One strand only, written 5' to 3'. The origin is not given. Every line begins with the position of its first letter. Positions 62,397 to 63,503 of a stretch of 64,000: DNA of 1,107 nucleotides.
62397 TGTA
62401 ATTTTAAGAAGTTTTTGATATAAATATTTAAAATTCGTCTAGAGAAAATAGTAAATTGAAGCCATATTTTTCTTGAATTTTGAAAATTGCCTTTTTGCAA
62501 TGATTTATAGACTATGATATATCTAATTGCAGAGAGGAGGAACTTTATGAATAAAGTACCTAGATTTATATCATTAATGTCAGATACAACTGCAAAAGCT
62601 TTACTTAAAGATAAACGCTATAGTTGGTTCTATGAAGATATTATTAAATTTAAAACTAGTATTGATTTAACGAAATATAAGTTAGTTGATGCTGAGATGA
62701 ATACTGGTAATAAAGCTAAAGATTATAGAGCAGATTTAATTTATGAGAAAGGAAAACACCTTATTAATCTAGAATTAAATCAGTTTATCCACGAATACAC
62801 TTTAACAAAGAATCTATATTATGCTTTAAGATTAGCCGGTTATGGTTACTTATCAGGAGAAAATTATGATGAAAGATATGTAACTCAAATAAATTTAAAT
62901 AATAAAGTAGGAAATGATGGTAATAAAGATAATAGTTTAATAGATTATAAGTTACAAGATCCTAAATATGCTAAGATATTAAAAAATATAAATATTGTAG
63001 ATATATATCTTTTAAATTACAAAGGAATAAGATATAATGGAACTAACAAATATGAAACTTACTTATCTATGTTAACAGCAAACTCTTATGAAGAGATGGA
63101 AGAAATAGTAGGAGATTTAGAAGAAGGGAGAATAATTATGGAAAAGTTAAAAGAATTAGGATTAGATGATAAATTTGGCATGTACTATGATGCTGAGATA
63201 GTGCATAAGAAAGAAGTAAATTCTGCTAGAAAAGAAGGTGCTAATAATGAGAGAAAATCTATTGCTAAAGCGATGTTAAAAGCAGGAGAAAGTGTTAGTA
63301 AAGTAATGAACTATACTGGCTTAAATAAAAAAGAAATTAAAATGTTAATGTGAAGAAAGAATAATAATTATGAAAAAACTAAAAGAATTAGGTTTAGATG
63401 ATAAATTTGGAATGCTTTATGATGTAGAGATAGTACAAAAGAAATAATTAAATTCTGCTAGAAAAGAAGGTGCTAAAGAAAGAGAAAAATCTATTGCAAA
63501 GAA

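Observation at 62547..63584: Second Rpn locus repeats the same architecture, but its stand-alone C-terminal copy is dead while the internal start is optimal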

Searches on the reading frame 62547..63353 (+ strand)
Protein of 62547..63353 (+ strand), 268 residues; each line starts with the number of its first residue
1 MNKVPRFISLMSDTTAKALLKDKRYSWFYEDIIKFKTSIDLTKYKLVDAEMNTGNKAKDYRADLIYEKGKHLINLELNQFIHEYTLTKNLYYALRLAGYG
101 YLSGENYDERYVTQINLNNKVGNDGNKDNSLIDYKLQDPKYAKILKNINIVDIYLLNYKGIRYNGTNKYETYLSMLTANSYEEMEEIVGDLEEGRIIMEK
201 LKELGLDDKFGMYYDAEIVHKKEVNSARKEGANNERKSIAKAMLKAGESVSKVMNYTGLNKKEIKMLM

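Call 7: search_protein_families(library=pfam, proteins=[window:62547-63353:+], max_evalue=1)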
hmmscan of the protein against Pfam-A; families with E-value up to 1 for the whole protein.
window:62547-63353:+ (268 aa): 2 families
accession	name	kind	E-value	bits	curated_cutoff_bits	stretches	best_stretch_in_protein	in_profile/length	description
PF10975.14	DUF2802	-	0.13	12.8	33.5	1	238-268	34-64/68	Protein of unknown function (DUF2802)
PF04472.17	SepF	-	0.14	12.9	27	1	177-205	5-33/72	Cell division protein SepF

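Call 8: search_protein_families(library=ncbifam, proteins=[window:62547-63353:+], max_evalue=1)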
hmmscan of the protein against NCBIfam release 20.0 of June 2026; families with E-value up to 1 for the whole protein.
window:62547-63353:+ (268 aa): 2 families
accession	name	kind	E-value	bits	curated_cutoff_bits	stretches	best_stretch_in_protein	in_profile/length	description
TIGR01784.1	T_den_put_tspse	subfamily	0.0005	20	52.1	1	192-265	190-271/273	Rpn family recombination-promoting nuclease/putative transposase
NF007361.0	PRK09857.1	equivalog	0.0044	16.5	583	1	226-264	249-287/292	recombination-promoting nuclease RpnA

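Call 14: find_homologous_proteins(query=window:62547-63350:+, max_evalue=0.00001)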
Query window:62547-63350:+ (268 aa): 251 proteins with E <= 0.00001 among 1021 candidates; the best 120 are listed.
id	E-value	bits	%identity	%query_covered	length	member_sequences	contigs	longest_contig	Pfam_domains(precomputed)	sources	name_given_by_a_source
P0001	5.7e-155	532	93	100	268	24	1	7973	-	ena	-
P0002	5.7e-152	522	90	100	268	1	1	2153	-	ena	-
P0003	2.5e-151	520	90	100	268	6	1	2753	-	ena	-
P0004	3.1e-147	507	87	100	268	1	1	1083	-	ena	-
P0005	2.4e-145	501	87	100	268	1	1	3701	-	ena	-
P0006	1.1e-144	499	87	100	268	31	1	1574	-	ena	-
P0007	9.7e-144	496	86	100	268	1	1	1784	-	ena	-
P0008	1.2e-142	492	85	100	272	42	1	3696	-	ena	-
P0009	4.7e-138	477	82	100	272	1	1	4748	-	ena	-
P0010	7.8e-136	470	84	100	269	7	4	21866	-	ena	-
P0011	4.1e-134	464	81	100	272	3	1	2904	-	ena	-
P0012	3.7e-123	428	75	100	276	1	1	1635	-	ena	-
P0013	9.5e-122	423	75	100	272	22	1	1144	-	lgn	-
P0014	3.5e-120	418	72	100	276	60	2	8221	-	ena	-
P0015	9.7e-120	417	72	100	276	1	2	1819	-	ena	-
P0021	2.8e-111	389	67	100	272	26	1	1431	PF27070.1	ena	-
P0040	1.2e-102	361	63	100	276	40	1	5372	PF27070.1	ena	-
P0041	3.5e-102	359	63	100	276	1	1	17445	PF27070.1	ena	-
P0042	4.8e-102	359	63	100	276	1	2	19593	PF27070.1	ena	-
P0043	5.5e-102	359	66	100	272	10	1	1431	PF27070.1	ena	-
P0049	4.8e-101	356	62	100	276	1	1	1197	PF27070.1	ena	-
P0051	5.0e-101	356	62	100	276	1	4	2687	PF27070.1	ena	-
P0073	7.8e-99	348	63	100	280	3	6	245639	PF27070.1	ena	-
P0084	6.8e-98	345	63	100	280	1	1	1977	PF27070.1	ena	-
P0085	7.5e-98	345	63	100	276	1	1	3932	PF27070.1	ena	-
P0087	1.7e-97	344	64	100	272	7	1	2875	PF27070.1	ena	-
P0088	2.0e-97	344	62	100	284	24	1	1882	PF27070.1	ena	-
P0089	2.1e-97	344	64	100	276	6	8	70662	-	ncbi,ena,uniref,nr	ncbi:MAG TPA: hypothetical protein IAB59_06295 [Candidatus Onthousia faecipullorum]|uniref:Transposa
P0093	4.8e-97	343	63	100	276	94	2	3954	PF27070.1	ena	-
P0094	5.2e-97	342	62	100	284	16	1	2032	PF27070.1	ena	-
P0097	7.1e-97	342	63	100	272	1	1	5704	PF27070.1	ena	-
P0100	1.0e-96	342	64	100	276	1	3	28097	PF27070.1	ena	-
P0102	1.1e-96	341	64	100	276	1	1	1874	PF27070.1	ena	-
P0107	1.3e-96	341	64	99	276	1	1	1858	PF27070.1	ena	-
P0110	1.6e-96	341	63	100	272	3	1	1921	PF27070.1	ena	-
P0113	2.4e-96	340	63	100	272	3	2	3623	PF27070.1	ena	-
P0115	2.7e-96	340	64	100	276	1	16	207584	PF27070.1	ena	-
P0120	3.8e-96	340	63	100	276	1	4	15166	PF27070.1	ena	-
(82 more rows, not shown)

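Call 16: find_related_loci(query=A2, collection=genome_contigs, flank=4000)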
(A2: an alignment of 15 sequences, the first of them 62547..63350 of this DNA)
Query A2 (268 aa) in genome_contigs; peptide patterns used: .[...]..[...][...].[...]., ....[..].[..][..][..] (x = any residue, [..] = any of these).
137 stretches matched a pattern; 80 encode a relative of the query (tblastn E <= 1e-3); 80 distinct loci.
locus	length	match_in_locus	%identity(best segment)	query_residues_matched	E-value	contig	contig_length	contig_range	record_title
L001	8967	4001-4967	100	1-268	1e-175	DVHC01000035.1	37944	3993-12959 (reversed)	MAG TPA_asm: Candidatus Onthousia excrementipullorum isolate CHK184-20233 CHK184__C112034_L37944_ERR3414579, whole genom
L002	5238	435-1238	91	1-268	1e-161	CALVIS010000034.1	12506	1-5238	MAG: uncultured Bacilli bacterium isolate BRZ_FH__bin24 genome assembly, contig: BRZ_FH__NODE_4902_length_12506_cov_17.4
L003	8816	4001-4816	89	1-268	2e-156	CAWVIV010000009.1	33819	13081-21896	MAG: uncultured Bacilli bacterium isolate metabat2_pooled_metaflye.372 MAG genome assembly, contig: contig_31837, whole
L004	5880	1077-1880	88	1-268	1e-154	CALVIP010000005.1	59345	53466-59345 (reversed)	MAG: uncultured Bacilli bacterium isolate BRZ_CI__bin123 genome assembly, contig: BRZ_CI__NODE_874_length_59345_cov_19.4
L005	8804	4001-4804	88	1-268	9e-154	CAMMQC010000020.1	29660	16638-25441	MAG: uncultured Tenericutes bacterium isolate ERR4836964_bin.35_MetaWRAP_v1.1_MAG genome assembly, contig: NODE_1411_len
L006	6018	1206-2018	86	1-267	5e-151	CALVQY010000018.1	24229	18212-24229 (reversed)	MAG: uncultured Bacilli bacterium isolate BRZ_NN__bin51 genome assembly, contig: BRZ_NN__NODE_1710_length_24229_cov_15.8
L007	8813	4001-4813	85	1-267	1e-150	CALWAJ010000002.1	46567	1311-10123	MAG: uncultured Bacilli bacterium isolate BRZ_GV__bin40 genome assembly, contig: BRZ_GV__NODE_697_length_46567_cov_7.342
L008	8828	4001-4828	72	1-268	9e-129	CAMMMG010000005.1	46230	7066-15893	MAG: uncultured Tenericutes bacterium isolate ERR4835866_bin.4_MetaWRAP_v1.1_MAG genome assembly, contig: NODE_265_lengt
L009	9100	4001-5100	70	1-268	3e-123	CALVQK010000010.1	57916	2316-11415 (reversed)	MAG: uncultured Bacilli bacterium isolate BRZ_GT__bin8 genome assembly, contig: BRZ_GT__NODE_539_length_57916_cov_39.146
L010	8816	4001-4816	71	1-268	3e-119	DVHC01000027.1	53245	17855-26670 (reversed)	MAG TPA_asm: Candidatus Onthousia excrementipullorum isolate CHK184-20233 CHK184__C82862_L53245_ERR3414579, whole genome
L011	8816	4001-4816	69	1-268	4e-117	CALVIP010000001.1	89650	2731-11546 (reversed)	MAG: uncultured Bacilli bacterium isolate BRZ_CI__bin123 genome assembly, contig: BRZ_CI__NODE_417_length_89650_cov_19.8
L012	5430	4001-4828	67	1-268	3e-115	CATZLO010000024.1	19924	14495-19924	MAG TPA_asm: uncultured Bacilli bacterium isolate ERR9578272_bin.30_MetaWRAP_v1.3_MAG genome assembly, contig: ERZ185339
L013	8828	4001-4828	67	1-268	5e-112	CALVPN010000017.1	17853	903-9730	MAG: uncultured Bacilli bacterium isolate BRZ_PH__bin27 genome assembly, contig: BRZ_PH__NODE_4553_length_17853_cov_100.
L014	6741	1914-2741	63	1-268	7e-110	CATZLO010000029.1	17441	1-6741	MAG TPA_asm: uncultured Bacilli bacterium isolate ERR9578272_bin.30_MetaWRAP_v1.3_MAG genome assembly, contig: ERZ185339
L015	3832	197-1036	63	1-268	2e-111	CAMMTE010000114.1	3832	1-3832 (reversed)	MAG: uncultured Tenericutes bacterium isolate ERR4835846_bin.32_MetaWRAP_v1.1_MAG genome assembly, contig: NODE_8939_len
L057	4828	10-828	40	6-268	3e-50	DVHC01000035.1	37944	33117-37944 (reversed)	MAG TPA_asm: Candidatus Onthousia excrementipullorum isolate CHK184-20233 CHK184__C112034_L37944_ERR3414579, whole genom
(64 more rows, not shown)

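Call 22: search_solved_structures(query=A2, max_evalue=10, show_alignments=2)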
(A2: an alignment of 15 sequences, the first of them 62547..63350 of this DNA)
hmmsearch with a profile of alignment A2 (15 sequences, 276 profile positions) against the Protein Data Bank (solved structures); distinct sequences matched with E-value up to 10: 7.
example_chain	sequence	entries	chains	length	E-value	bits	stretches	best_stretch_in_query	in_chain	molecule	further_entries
7th0_A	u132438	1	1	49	4.9e-05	25.9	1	236-273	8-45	Recombination-promoting nuclease RpnA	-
8vd6_A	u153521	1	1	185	0.04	16.3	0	242-276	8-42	CAP REPEAT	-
2otb_A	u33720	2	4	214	0.43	12.9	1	10-68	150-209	GFP-like fluorescent chromoprotein cFP484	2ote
4dxi_A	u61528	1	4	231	0.8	12.1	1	10-68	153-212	GREEN FLUORESCENT PROTEIN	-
4dxm_A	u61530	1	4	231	0.9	11.9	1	10-68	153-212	GREEN FLUORESCENT PROTEIN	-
4rni_A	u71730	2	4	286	0.95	11.8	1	188-268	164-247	Motility regulator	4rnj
4rnh_A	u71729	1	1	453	2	10.7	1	188-268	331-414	Motility regulator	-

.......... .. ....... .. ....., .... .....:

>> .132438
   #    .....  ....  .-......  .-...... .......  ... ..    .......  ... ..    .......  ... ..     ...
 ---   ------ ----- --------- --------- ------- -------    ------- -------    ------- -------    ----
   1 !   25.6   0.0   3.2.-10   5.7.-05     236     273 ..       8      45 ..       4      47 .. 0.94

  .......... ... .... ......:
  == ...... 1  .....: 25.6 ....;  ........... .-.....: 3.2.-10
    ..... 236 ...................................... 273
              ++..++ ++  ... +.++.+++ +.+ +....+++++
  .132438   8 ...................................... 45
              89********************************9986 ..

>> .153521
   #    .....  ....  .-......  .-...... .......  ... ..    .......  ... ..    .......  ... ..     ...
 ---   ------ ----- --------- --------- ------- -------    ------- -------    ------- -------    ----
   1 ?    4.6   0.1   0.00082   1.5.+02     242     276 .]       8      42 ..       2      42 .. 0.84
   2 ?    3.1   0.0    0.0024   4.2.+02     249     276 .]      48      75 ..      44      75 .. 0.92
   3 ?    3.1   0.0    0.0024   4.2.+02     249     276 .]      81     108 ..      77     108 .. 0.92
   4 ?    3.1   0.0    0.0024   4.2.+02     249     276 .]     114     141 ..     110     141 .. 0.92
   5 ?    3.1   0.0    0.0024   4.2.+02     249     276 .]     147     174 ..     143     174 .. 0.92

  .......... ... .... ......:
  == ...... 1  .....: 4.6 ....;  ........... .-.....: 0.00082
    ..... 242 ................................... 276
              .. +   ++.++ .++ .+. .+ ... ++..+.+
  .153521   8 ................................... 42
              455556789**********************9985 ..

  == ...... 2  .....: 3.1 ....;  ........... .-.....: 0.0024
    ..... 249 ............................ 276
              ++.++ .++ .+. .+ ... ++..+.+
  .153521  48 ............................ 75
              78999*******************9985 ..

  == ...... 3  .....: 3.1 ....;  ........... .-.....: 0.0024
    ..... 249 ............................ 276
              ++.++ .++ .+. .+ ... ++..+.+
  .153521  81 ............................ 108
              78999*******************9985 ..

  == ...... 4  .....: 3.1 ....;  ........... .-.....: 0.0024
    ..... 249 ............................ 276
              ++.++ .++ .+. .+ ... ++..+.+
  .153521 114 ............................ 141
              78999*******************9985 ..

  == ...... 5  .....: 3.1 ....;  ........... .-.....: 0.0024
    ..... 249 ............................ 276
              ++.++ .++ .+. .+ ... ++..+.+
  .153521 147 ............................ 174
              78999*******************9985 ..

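Call 24: search_protein_families(library=pfam, proteins=[P0021, P0040, P0073, P0089], max_evalue=0.1)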
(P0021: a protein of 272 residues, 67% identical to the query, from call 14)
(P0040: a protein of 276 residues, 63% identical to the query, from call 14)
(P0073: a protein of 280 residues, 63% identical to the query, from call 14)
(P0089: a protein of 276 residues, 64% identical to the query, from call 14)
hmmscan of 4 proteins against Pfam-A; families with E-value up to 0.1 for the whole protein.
P0021 (272 aa): 0 families

P0040 (276 aa): 0 families

P0073 (280 aa): 0 families

P0089 (276 aa): 0 families

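Call 32: predict_structure(alignment_id=A2)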
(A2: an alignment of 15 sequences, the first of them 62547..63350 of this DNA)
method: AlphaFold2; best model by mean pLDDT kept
length: 268 residues; sequences in the alignment: 15
mean_pLDDT: 73.6   pTM: 0.67
mean pLDDT of the five models: 73.6, 72.7, 67.7, 67.0, 66.2
residues with pLDDT >= 90: 64; 70-90: 108; 50-70: 51; < 50: 45
segments of 3 or more residues with pLDDT < 50: 51-60, 99-106, 120-140, 226-228
pLDDT, mean of each block of 10 residues (from residue 1): 84 84 92 91 79 38 74 74 54 55 48 71 39 40 58 80 94 92 96 97 91 75 55 73 88 84 83
secondary structure, 60 per line:
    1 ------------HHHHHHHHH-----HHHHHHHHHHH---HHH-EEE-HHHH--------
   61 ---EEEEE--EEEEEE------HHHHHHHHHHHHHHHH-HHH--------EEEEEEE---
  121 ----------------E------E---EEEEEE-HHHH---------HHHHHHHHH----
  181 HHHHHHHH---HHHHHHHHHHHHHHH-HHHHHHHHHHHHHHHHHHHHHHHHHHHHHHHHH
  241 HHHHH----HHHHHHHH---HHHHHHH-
elements in order: H13-21 H27-37 E45-47 H49-52 E64-68 E71-76 H83-98 E111-117 E148-153 H155-158 H168-176 H181-188 H192-206 H208-245 H250-257 H261-267

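Call 38: fold_search(model_id=the predicted structure, library=pdb)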
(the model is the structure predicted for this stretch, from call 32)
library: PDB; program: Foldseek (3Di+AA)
matches with E <= 10: 140; with E <= 0.001: 0
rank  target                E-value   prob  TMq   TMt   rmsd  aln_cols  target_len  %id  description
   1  8ti9_C                6.5e-02  0.28  0.18  0.24  13.4       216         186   12  CryoEM structure of octamer assembly of Shedu nuclease domain from Bacillus cereus (released 2024-07-31)
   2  8ti9_B                1.1e-01  0.35  0.23  0.30  11.8       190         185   16  CryoEM structure of octamer assembly of Shedu nuclease domain from Bacillus cereus (released 2024-07-31)
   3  1wte_MODEL_1_A        2.3e-01  0.23  0.25  0.25  12.3       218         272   13  Crystal structure of type II restrcition endonuclease, EcoO109I complexed with cognate DNA (released 2004-12-14)
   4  6p4o_D                2.7e-01  0.20  0.21  0.13  16.8       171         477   13  Complex of XPB helicase with Bax1 endonuclease from Sulfurisphaera tokodaii at 3.15 Angstroms resolution (released 2020-06-03)
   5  2p14                  4.3e-01  0.09  0.18  0.23  16.4       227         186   14  Crystal structure of small subunit (R.BspD6I2) of the heterodimeric restriction endonuclease R.BspD6I (released 2008-03-11)
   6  9wuf                  4.8e-01  0.11  0.18  0.05  17.8       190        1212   11  Cryo-EM structure of Upx (released 2026-02-11)
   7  1wtd_A                5.1e-01  0.13  0.25  0.25  14.4       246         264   11  Crystal structure of type II restrcition endonuclease, EcoO109I DNA-free form (released 2004-12-14)
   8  9nl2_A                5.6e-01  0.09  0.18  0.06  15.2       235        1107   11  Structure of R2 retrotransposon protein from Platysternon megacephalum initiating target-primed reverse transcription (released 2025-06-18)
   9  4xqk_A                6.7e-01  0.20  0.25  0.06   9.8       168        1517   11  ATP-dependent Type ISP restriction-modification enzyme LlaBIII bound to DNA (released 2015-09-16)
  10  2r0q_C                7.1e-01  0.16  0.13  0.18  19.6       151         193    9  Crystal structure of a serine recombinase- DNA regulatory complex (released 2008-04-01)
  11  7th0                  7.5e-01  1.00  0.15  0.86   0.7        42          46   33  Escherichia coli RpnA-S (released 2023-03-29)
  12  7ewu_B                8.8e-01  0.08  0.19  0.23  12.8       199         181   14  Crystal structure of Ebinur Lake virus cap snatching endonuclease (WT) (released 2022-01-26)
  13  2b78                  9.3e-01  0.05  0.14  0.11  15.8       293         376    9  A putative sam-dependent methyltransferase from Streptococcus mutans (released 2006-10-31)
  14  3ldf                  1.1e+00  0.12  0.15  0.11  11.6       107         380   13  Crystal structure of SMU.776, a putative methyltransferase complexed with SAH (released 2011-01-19)
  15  7jph_A                1.6e+00  0.09  0.10  0.10   8.1        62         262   13  Crystal structure of EBOV glycoprotein with modified HR1c and HR2 stalk at 3.2 A resolution (released 2021-04-07)
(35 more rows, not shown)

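Call 40: search_protein_families(library=ncbifam, alignment_id=A2, max_evalue=0.001)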
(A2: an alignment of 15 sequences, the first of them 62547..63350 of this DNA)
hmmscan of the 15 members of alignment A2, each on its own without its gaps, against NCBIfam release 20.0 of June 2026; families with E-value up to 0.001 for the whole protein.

A. member 1, window:62547-63350:+ (268 aa): 1 family
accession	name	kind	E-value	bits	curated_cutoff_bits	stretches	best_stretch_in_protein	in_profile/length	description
TIGR01784.1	T_den_put_tspse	subfamily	0.0005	20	52.1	1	192-265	190-271/273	Rpn family recombination-promoting nuclease/putative transposase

B. families by the number of members that match (of 15 scanned): 3 families
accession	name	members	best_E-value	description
TIGR01784.1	T_den_put_tspse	14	3.7e-11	Rpn family recombination-promoting nuclease/putative transposase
NF006375.0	PRK08609.1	1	0.00012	DNA polymerase/3'-5' exonuclease PolX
NF007418.0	PRK09956.1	1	0.00028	ISNCY family transposase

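Call 49: search_protein_representatives(alignment_id=A2)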
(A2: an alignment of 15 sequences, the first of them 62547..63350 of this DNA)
Query: 15 sequences, 276 profile positions. Proteins with E-value up to 0.001 (for the whole library): 4029; up to 1e-10: 558; up to 1e-30: 64. The best 150 are listed.
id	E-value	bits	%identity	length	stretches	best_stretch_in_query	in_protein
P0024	1.9e-142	489.8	-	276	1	1-276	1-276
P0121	9.7e-104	362.8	-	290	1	2-276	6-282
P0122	1.9e-70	253.6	-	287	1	2-275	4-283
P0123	3.0e-69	249.6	-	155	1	123-276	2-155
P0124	1.9e-68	247.1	-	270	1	5-276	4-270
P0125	1.1e-65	238.0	-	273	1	5-275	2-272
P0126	2.9e-65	236.6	-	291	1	1-275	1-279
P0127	7.8e-63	228.6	-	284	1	1-275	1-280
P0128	2.9e-61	223.5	-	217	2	103-275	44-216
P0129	2.4e-60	220.5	-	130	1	1-129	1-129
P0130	1.7e-57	211.1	-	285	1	3-275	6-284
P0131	6.1e-57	209.3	-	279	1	1-276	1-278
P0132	5.4e-56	206.2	-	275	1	5-275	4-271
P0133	1.5e-54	201.4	-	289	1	5-275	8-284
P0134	1.5e-53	198.2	-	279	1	3-275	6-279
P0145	1.3e-46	175.5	-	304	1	4-275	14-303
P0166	1.5e-37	145.7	-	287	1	1-275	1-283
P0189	1.3e-28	116.4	-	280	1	1-275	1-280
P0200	3.9e-26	108.2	-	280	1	6-275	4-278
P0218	7.7e-24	100.7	-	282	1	4-275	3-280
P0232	2.8e-22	95.6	-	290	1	1-275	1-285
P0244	2.8e-21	92.3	-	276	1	2-275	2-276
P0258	1.7e-20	89.7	-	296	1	5-275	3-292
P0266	2.8e-20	89.0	-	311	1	3-275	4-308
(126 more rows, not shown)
